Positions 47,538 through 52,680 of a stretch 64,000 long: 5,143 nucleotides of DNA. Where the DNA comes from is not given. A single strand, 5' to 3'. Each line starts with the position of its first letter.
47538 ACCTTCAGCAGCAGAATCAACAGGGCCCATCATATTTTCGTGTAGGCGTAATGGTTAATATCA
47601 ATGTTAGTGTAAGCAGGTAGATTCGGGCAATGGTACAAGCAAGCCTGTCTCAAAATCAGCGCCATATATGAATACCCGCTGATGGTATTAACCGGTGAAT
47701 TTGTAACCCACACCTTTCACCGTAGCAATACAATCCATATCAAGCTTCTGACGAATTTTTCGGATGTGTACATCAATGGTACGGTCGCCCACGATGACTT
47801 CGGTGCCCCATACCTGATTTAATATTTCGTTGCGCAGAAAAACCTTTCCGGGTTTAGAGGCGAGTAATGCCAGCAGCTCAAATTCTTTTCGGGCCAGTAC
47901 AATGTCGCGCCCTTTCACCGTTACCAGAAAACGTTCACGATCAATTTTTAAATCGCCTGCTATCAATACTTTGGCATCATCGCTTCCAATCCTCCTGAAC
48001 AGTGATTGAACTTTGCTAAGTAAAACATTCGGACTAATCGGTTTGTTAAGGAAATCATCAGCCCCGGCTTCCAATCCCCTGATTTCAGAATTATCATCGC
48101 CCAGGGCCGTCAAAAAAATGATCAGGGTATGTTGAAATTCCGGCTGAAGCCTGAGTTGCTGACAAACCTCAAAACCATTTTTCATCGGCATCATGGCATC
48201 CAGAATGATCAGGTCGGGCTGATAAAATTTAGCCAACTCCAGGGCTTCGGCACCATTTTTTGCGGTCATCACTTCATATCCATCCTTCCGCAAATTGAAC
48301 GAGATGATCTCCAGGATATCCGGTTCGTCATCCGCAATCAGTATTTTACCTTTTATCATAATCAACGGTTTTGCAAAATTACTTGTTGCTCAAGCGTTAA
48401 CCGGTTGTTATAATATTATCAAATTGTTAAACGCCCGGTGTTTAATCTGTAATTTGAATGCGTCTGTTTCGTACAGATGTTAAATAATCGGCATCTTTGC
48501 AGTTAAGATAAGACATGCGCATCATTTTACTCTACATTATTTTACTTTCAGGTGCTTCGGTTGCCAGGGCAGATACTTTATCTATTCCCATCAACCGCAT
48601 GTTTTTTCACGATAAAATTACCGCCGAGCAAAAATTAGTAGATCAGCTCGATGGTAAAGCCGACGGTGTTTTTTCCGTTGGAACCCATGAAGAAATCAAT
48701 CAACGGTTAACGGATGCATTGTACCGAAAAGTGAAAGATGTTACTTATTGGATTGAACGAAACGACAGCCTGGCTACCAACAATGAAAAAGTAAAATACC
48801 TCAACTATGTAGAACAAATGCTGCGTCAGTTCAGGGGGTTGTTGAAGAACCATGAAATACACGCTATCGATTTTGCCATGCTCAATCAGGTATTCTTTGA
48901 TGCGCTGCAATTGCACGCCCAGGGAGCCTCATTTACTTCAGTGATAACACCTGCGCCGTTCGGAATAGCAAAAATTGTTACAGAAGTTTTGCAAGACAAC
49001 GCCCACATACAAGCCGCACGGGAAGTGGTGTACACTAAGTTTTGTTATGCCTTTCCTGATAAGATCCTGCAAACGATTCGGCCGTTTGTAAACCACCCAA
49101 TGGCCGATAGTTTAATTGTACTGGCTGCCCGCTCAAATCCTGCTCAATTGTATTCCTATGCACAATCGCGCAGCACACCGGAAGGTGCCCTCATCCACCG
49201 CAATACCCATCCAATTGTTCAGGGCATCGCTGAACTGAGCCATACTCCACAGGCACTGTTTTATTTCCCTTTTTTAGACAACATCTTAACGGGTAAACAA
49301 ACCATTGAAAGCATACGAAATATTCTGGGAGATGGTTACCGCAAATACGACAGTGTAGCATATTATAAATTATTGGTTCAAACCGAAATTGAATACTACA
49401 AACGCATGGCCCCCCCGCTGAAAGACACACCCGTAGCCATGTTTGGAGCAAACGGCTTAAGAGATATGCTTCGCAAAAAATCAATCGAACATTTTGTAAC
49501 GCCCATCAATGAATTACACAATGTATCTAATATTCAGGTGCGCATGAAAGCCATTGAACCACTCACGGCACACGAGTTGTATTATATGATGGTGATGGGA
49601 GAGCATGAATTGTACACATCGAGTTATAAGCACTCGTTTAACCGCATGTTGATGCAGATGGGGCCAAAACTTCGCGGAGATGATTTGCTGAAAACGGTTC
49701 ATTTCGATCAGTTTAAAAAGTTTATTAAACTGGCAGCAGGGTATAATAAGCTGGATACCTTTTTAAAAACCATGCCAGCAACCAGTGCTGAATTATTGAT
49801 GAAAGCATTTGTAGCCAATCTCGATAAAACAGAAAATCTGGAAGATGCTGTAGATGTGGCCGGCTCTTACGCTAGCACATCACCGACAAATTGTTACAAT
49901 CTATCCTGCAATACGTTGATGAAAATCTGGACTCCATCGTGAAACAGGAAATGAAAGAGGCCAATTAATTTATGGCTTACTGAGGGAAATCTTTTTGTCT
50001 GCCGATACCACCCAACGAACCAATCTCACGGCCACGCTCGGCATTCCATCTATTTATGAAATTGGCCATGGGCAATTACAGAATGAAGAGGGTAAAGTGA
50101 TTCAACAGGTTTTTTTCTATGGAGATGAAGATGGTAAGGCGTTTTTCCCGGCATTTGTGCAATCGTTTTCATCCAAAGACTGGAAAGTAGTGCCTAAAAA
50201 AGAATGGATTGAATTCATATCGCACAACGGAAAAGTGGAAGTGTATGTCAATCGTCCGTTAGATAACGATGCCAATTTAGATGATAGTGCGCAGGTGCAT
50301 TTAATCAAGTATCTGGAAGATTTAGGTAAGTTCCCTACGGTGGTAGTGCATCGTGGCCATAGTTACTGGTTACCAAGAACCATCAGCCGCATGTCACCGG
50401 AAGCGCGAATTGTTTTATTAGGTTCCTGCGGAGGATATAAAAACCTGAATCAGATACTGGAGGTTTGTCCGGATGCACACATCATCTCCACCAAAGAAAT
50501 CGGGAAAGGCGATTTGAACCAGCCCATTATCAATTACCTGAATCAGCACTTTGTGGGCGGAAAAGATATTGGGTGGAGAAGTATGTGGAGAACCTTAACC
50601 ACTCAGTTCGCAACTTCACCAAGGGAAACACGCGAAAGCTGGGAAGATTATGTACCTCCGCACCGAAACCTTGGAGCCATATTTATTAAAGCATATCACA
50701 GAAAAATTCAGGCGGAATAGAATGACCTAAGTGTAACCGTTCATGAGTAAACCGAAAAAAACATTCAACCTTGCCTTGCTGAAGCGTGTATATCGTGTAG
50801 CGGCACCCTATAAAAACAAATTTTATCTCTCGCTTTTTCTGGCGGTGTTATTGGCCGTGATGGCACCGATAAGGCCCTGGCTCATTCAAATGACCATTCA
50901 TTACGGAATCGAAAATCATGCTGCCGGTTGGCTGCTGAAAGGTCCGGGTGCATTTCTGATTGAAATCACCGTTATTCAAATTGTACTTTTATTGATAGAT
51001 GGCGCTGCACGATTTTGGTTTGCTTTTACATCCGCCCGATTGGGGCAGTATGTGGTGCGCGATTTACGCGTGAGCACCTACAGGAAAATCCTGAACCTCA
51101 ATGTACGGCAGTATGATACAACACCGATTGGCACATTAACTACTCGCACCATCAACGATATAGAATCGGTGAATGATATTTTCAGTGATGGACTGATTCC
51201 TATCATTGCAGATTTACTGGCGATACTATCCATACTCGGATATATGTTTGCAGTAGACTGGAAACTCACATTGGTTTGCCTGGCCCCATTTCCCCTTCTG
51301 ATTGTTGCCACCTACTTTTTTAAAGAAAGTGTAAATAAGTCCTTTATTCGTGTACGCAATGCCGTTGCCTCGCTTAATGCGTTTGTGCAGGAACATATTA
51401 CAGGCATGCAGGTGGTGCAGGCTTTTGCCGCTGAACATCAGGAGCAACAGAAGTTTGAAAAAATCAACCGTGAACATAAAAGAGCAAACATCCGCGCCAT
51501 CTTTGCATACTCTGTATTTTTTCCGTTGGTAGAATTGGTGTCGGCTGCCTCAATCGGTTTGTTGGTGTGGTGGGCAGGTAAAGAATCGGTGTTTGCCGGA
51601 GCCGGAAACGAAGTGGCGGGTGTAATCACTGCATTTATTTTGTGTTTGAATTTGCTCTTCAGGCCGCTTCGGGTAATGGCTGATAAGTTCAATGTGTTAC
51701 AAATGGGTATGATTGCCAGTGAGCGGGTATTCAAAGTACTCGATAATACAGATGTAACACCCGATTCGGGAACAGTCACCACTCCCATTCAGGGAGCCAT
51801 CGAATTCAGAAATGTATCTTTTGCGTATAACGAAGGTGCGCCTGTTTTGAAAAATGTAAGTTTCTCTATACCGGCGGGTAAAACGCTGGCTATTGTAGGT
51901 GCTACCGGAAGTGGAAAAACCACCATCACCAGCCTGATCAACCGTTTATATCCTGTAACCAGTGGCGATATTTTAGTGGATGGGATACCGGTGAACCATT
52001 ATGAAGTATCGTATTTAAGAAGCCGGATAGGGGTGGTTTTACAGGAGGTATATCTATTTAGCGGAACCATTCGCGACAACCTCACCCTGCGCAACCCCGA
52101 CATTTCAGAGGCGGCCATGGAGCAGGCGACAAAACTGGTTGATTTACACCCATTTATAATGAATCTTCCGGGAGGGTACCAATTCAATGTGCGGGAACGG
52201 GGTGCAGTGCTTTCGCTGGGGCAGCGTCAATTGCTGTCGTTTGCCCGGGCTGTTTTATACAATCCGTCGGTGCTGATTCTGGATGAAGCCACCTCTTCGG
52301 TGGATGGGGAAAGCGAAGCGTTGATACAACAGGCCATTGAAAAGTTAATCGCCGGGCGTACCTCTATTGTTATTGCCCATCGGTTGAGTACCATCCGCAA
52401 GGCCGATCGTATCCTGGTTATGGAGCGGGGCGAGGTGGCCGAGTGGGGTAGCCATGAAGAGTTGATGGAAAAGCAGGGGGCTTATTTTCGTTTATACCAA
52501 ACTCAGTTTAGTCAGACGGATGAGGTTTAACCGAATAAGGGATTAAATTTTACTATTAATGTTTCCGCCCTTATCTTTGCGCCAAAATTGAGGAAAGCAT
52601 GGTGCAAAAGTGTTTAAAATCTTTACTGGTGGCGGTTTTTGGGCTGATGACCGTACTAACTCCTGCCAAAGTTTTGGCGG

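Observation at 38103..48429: Self-contained phosphate module without PstSCAB: PiT/DUF47, porin, TBDR/lipoprotein, PhoRB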

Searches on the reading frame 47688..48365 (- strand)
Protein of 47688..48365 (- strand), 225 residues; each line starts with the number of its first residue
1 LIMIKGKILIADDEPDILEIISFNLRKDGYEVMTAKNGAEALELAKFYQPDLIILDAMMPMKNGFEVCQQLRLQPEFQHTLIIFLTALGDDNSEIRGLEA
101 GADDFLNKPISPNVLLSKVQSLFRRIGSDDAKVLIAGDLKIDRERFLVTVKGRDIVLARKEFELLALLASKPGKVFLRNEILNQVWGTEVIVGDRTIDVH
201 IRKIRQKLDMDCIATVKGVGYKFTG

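Call 3: search_protein_families(library=pfam, proteins=[window:47688-48365:-])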
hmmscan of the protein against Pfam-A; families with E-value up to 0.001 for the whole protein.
window:47688-48365:- (225 aa): 2 families
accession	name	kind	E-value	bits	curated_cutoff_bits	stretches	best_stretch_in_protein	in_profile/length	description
PF00072.30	Response_reg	-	5.9e-30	104.1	30.2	1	8-119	1-110/111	Response regulator receiver domain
PF00486.34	Trans_reg_C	-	2.1e-23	82.6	26.2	1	152-223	1-77/77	Transcriptional regulatory protein, C terminal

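Call 4: search_protein_families(library=ncbifam, proteins=[window:47688-48365:-])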
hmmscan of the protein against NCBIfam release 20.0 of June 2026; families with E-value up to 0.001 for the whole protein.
window:47688-48365:- (225 aa): 101 families (the best 25 are shown)
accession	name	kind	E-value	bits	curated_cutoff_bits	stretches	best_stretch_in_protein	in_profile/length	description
TIGR02154.1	PhoB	equivalog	2.3e-63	213.5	296.2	1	7-223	4-225/226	phosphate regulon transcriptional regulator PhoB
NF053854.1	RespRegPhoBBctds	equivalog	2.6e-60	203.6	270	1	8-223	1-224/225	two-component system response regulator PhoB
NF045944.1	ResRegRpaBCyano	equivalog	1.1e-56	191.7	330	1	9-223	1-227/229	response regulator transcription factor RpaB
NF040689.1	MtrAB_MtrA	equivalog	9.3e-55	185.3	300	1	8-223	1-218/219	MtrAB system response regulator MtrA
NF040534.1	resp_reg_YycF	equivalog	2.4e-49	167.7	340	1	7-221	2-225/231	response regulator YycF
NF033120.0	vanR_FM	exception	1.2e-48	165.8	460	1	7-225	5-231/231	vancomycin resistance response regulator transcription factor, VanR-F/VanR-M family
NF008296.0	PRK11083.1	equivalog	1.5e-48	165.2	273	1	5-223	3-225/228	two-component system response regulator CreB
NF041733.1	resp_reg_CseB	equivalog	1.2e-46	158.9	350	1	7-223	2-226/228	two-component system response regulator CseB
NF007982.1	PRK10710.1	equivalog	7.9e-45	153.2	380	1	5-223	7-227/235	envelope stress response regulator BaeR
TIGR01387.1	cztR_silR_copR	subfamily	2.1e-44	151.8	279.2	1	8-223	1-218/218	heavy metal response regulator transcription factor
NF007546.0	PRK10161.1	equivalog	1.4e-41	142.6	471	1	7-224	4-226/229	phosphate response regulator transcription factor PhoB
NF033117.2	vanR_ACDEGLN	exception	2.4e-40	138.5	350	1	8-222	1-224/226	VanR-ABDEGLN family response regulator transcription factor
NF000402.1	vanR-B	exception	2.2e-39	135.2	480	1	7-223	4-216/219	vancomycin resistance response regulator transcription factor VanR-B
NF012227.0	AdeR_RR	equivalog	2e-38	132.2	340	1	7-223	13-236/239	efflux system response regulator transcription factor AdeR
NF045991.1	RespRegCtrARhodob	equivalog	1.9e-37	129.1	350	1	7-221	2-219/224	response regulator transcription factor CtrA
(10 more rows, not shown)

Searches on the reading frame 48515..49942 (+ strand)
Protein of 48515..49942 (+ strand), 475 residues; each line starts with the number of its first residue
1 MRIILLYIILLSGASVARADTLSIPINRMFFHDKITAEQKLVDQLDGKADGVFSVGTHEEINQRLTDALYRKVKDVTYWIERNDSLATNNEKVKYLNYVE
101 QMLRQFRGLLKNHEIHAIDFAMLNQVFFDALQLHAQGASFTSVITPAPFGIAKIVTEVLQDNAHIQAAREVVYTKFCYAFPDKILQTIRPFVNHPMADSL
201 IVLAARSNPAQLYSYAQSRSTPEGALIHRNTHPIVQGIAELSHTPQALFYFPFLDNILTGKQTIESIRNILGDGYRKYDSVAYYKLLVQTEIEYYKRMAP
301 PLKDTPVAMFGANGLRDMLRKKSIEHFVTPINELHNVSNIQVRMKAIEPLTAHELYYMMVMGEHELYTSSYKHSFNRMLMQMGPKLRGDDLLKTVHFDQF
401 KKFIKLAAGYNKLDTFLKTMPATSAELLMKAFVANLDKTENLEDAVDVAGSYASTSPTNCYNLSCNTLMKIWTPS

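Call 3: search_protein_families(library=pfam, proteins=[window:48515-49942:+])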
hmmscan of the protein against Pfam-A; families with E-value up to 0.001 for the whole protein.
window:48515-49942:+ (475 aa): 0 families

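Call 4: search_protein_families(library=ncbifam, proteins=[window:48515-49942:+])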
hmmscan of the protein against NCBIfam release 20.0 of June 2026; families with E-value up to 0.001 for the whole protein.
window:48515-49942:+ (475 aa): 0 families

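Call 18: search_protein_families(library=pfam, proteins=[window:48515-49942:+], max_evalue=10)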
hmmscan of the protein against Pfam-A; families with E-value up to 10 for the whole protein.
window:48515-49942:+ (475 aa): 1 family
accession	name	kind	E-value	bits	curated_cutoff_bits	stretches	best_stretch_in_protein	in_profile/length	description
PF00435.27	Spectrin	-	0.018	15.9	29.9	1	68-117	5-54/105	Spectrin repeat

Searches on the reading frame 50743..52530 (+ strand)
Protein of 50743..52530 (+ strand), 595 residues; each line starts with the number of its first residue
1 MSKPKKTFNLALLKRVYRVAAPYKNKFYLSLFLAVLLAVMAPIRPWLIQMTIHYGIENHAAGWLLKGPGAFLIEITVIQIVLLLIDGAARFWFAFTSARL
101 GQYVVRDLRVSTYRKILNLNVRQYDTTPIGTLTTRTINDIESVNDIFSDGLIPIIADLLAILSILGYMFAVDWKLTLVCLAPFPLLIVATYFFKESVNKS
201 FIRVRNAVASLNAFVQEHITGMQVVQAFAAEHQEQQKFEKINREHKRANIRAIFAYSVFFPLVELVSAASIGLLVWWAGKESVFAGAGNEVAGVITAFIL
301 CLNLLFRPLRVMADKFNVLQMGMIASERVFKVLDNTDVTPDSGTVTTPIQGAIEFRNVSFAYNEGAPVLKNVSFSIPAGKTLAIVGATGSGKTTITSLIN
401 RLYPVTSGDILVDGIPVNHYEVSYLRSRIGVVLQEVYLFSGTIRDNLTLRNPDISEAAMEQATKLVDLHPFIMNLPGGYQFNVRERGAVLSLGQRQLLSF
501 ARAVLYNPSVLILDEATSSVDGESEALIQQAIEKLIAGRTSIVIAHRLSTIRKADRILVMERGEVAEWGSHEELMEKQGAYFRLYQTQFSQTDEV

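Call 85: search_protein_families(library=pfam, proteins=[window:50743-52530:+])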
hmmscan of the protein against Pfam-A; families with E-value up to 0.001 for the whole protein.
window:50743-52530:+ (595 aa): 3 families
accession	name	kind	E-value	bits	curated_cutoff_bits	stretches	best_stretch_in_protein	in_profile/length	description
PF00664.28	ABC_membrane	-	3.5e-45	155.2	28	1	28-309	2-274/274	ABC transporter transmembrane region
PF00005.33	ABC_tran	-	3.1e-29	102.8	25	1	369-518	1-137/137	ABC transporter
PF02463.25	SMC_N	-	9.8e-05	22.3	40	0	434-560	135-211/220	RecF/RecN/SMC N terminal domain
